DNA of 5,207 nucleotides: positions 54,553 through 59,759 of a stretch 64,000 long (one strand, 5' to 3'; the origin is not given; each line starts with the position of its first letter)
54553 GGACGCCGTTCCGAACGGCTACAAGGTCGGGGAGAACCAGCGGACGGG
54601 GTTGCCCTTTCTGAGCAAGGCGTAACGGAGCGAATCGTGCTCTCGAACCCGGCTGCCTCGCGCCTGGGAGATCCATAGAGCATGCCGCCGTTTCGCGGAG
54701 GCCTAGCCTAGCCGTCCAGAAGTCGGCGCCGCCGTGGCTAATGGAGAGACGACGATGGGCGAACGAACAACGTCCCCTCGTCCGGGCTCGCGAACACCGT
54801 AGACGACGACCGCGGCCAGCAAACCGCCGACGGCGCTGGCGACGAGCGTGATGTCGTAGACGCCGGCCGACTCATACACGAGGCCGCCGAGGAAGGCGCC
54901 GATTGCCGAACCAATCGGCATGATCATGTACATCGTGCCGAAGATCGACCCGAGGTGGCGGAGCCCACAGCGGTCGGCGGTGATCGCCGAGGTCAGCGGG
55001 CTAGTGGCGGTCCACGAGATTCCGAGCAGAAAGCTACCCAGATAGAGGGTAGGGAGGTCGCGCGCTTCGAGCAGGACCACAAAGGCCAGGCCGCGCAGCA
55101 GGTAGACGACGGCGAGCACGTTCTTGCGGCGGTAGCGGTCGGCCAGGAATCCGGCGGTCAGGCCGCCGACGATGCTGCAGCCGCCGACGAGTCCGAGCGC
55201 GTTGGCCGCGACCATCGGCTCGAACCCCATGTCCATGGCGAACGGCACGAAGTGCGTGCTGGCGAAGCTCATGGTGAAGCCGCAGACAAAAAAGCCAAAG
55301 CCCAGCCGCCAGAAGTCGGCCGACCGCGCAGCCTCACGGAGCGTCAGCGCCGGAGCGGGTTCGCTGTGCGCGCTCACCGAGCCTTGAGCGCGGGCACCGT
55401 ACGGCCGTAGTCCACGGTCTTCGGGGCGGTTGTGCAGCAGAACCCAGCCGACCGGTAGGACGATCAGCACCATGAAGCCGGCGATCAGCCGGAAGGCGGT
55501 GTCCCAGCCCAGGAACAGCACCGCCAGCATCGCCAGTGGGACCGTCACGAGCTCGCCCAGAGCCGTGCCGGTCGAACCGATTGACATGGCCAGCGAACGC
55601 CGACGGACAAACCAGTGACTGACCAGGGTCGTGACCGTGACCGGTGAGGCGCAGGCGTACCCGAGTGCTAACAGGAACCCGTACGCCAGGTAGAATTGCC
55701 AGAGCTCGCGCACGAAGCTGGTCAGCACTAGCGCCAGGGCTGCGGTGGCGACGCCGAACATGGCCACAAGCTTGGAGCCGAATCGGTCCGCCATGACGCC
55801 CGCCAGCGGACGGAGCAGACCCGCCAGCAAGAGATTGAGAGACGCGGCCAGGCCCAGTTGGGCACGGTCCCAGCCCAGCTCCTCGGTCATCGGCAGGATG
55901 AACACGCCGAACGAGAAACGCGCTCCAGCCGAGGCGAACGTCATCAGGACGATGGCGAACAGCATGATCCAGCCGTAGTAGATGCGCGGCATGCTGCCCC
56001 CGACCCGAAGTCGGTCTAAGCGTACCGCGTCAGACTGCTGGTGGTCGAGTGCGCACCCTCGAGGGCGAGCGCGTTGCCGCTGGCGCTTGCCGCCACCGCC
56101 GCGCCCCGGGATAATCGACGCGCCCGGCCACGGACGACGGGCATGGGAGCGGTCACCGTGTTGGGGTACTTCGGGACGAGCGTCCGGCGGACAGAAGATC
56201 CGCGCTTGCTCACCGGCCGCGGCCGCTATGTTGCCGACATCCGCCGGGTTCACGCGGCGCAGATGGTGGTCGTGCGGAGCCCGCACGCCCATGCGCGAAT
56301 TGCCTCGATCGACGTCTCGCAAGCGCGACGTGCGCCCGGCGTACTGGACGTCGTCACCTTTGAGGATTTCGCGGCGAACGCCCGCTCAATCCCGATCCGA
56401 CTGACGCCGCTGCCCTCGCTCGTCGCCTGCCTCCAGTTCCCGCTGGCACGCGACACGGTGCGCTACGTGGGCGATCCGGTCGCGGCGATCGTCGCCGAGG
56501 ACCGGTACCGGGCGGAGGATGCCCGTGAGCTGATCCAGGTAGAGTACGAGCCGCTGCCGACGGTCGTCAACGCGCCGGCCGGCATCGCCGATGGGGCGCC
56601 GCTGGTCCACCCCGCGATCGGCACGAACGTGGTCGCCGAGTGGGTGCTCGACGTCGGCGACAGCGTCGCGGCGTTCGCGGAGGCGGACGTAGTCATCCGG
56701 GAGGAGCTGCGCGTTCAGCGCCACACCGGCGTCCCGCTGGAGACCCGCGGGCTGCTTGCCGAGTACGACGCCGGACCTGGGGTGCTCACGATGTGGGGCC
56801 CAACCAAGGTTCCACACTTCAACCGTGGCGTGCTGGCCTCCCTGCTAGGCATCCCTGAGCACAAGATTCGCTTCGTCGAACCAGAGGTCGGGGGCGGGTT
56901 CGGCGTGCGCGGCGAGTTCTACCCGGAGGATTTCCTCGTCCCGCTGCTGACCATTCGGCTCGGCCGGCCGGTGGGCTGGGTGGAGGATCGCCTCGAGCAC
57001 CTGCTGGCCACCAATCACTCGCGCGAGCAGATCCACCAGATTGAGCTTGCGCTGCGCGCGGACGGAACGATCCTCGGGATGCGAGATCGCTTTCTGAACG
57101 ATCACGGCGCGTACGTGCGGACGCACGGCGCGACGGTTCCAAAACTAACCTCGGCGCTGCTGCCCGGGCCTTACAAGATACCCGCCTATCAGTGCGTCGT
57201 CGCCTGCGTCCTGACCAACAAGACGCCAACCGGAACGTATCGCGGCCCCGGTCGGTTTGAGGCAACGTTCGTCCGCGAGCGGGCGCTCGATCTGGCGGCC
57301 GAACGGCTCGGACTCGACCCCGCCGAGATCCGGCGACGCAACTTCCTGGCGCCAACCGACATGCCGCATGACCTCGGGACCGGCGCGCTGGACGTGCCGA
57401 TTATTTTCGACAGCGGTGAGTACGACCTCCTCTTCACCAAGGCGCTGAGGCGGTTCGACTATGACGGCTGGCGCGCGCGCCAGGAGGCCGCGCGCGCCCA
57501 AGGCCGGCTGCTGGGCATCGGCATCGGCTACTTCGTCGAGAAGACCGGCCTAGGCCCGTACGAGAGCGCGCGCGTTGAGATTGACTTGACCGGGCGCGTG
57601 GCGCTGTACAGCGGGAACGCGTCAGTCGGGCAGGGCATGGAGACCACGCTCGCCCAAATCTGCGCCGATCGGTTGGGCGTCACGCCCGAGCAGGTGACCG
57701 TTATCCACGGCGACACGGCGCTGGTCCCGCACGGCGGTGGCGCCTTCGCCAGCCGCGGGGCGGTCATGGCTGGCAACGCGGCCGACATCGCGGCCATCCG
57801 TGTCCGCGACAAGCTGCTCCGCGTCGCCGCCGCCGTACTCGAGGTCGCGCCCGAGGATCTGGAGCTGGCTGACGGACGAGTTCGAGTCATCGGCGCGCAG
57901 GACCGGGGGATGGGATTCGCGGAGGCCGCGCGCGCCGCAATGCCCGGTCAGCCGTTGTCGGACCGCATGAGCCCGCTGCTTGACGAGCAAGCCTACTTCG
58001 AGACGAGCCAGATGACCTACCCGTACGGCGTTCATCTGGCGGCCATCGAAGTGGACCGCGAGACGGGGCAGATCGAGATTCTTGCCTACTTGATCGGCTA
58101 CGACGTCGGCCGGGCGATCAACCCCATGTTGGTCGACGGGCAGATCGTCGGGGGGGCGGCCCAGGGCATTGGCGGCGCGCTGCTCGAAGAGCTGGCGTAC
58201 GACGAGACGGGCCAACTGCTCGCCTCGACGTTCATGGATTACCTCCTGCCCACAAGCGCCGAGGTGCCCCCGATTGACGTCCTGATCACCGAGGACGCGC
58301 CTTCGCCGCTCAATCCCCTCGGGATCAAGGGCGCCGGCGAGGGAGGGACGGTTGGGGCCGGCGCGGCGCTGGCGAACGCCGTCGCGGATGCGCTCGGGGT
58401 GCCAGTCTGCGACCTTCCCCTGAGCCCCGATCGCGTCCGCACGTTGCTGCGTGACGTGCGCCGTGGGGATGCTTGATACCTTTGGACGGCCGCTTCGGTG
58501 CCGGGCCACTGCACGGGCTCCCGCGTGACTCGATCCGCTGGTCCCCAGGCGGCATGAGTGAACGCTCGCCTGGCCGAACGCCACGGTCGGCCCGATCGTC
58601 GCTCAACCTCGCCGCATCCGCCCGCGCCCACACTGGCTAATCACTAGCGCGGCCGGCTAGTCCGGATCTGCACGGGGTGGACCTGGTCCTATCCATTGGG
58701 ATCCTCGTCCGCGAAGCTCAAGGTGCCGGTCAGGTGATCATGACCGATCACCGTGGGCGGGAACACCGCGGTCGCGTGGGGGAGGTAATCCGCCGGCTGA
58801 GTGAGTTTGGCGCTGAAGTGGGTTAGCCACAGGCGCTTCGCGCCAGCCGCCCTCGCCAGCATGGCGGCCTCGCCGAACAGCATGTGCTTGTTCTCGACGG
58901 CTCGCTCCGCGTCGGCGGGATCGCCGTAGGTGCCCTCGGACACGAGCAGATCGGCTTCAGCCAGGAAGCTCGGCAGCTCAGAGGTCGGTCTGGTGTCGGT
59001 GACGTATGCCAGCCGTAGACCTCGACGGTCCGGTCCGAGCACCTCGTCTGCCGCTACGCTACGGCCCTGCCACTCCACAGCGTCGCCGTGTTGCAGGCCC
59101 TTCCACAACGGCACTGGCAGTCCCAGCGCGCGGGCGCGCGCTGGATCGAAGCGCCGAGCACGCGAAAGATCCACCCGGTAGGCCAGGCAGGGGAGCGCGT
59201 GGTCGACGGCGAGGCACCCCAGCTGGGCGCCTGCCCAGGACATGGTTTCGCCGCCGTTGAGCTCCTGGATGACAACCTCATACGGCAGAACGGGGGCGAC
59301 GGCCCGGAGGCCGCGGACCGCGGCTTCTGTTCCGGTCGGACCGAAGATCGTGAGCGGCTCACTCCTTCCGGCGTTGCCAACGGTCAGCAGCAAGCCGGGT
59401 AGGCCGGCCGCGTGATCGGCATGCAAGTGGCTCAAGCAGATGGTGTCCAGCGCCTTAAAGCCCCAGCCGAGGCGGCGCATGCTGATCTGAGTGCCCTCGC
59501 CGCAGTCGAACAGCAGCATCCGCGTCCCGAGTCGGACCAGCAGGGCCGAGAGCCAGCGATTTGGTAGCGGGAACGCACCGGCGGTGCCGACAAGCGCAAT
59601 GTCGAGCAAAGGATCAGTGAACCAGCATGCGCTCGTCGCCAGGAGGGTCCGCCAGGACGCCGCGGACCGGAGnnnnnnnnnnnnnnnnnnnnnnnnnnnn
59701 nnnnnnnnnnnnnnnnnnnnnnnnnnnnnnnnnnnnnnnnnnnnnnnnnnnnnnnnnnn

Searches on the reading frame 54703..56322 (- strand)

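Call 49: search_protein_families(library=pfam, proteins=[window:54703-56322:-], max_evalue=0.00001)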
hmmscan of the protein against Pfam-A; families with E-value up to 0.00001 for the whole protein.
window:54703-56322:- (539 aa): 2 families
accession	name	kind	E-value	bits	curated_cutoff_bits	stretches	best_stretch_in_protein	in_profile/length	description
PF07690.21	MFS_1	-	4.6e-49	167.6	33.4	2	125-386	2-259/347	Major Facilitator Superfamily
PF06779.20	MFS_4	-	4.6e-08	33.2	26.3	1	134-507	8-363/364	Uncharacterised MFS-type transporter YbfB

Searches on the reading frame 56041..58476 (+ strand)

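Call 49: search_protein_families(library=pfam, proteins=[window:56041-58476:+], max_evalue=0.00001)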
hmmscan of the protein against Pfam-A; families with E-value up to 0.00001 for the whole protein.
window:56041-58476:+ (811 aa): 3 families
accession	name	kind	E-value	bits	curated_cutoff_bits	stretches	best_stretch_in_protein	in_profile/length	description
PF20256.3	MoCoBD_2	-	2.2e-86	290.3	27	1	467-743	1-283/283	Molybdopterin cofactor-binding domain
PF02738.23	MoCoBD_1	-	1e-74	251.2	27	1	190-435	2-244/244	Molybdopterin cofactor-binding domain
PF01315.27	Ald_Xan_dh_C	-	3.8e-29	101.7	31.3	1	58-173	1-110/110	Aldehyde oxidase and xanthine dehydrogenase, a/b hammerhead domain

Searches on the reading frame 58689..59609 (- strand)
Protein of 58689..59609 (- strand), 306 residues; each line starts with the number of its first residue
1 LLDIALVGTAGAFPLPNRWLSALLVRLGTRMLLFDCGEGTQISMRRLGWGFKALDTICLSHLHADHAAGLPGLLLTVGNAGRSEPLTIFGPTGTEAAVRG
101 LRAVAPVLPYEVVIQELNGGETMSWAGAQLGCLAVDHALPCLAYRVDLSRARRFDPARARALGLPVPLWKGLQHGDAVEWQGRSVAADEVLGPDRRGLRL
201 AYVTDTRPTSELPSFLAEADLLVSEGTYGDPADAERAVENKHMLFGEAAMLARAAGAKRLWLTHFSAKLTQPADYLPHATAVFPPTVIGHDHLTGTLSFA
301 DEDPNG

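Call 49: search_protein_families(library=pfam, proteins=[window:58689-59609:-], max_evalue=0.00001)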
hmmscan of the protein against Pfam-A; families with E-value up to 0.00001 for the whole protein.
window:58689-59609:- (306 aa): 2 families
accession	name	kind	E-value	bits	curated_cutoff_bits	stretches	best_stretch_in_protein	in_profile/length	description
PF12706.13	Lactamase_B_2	-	3.3e-17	63.2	27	2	31-143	2-127/200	Beta-lactamase superfamily domain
PF00753.33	Lactamase_B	-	5.6e-11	43.2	22.7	1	22-139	8-134/196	Metallo-beta-lactamase superfamily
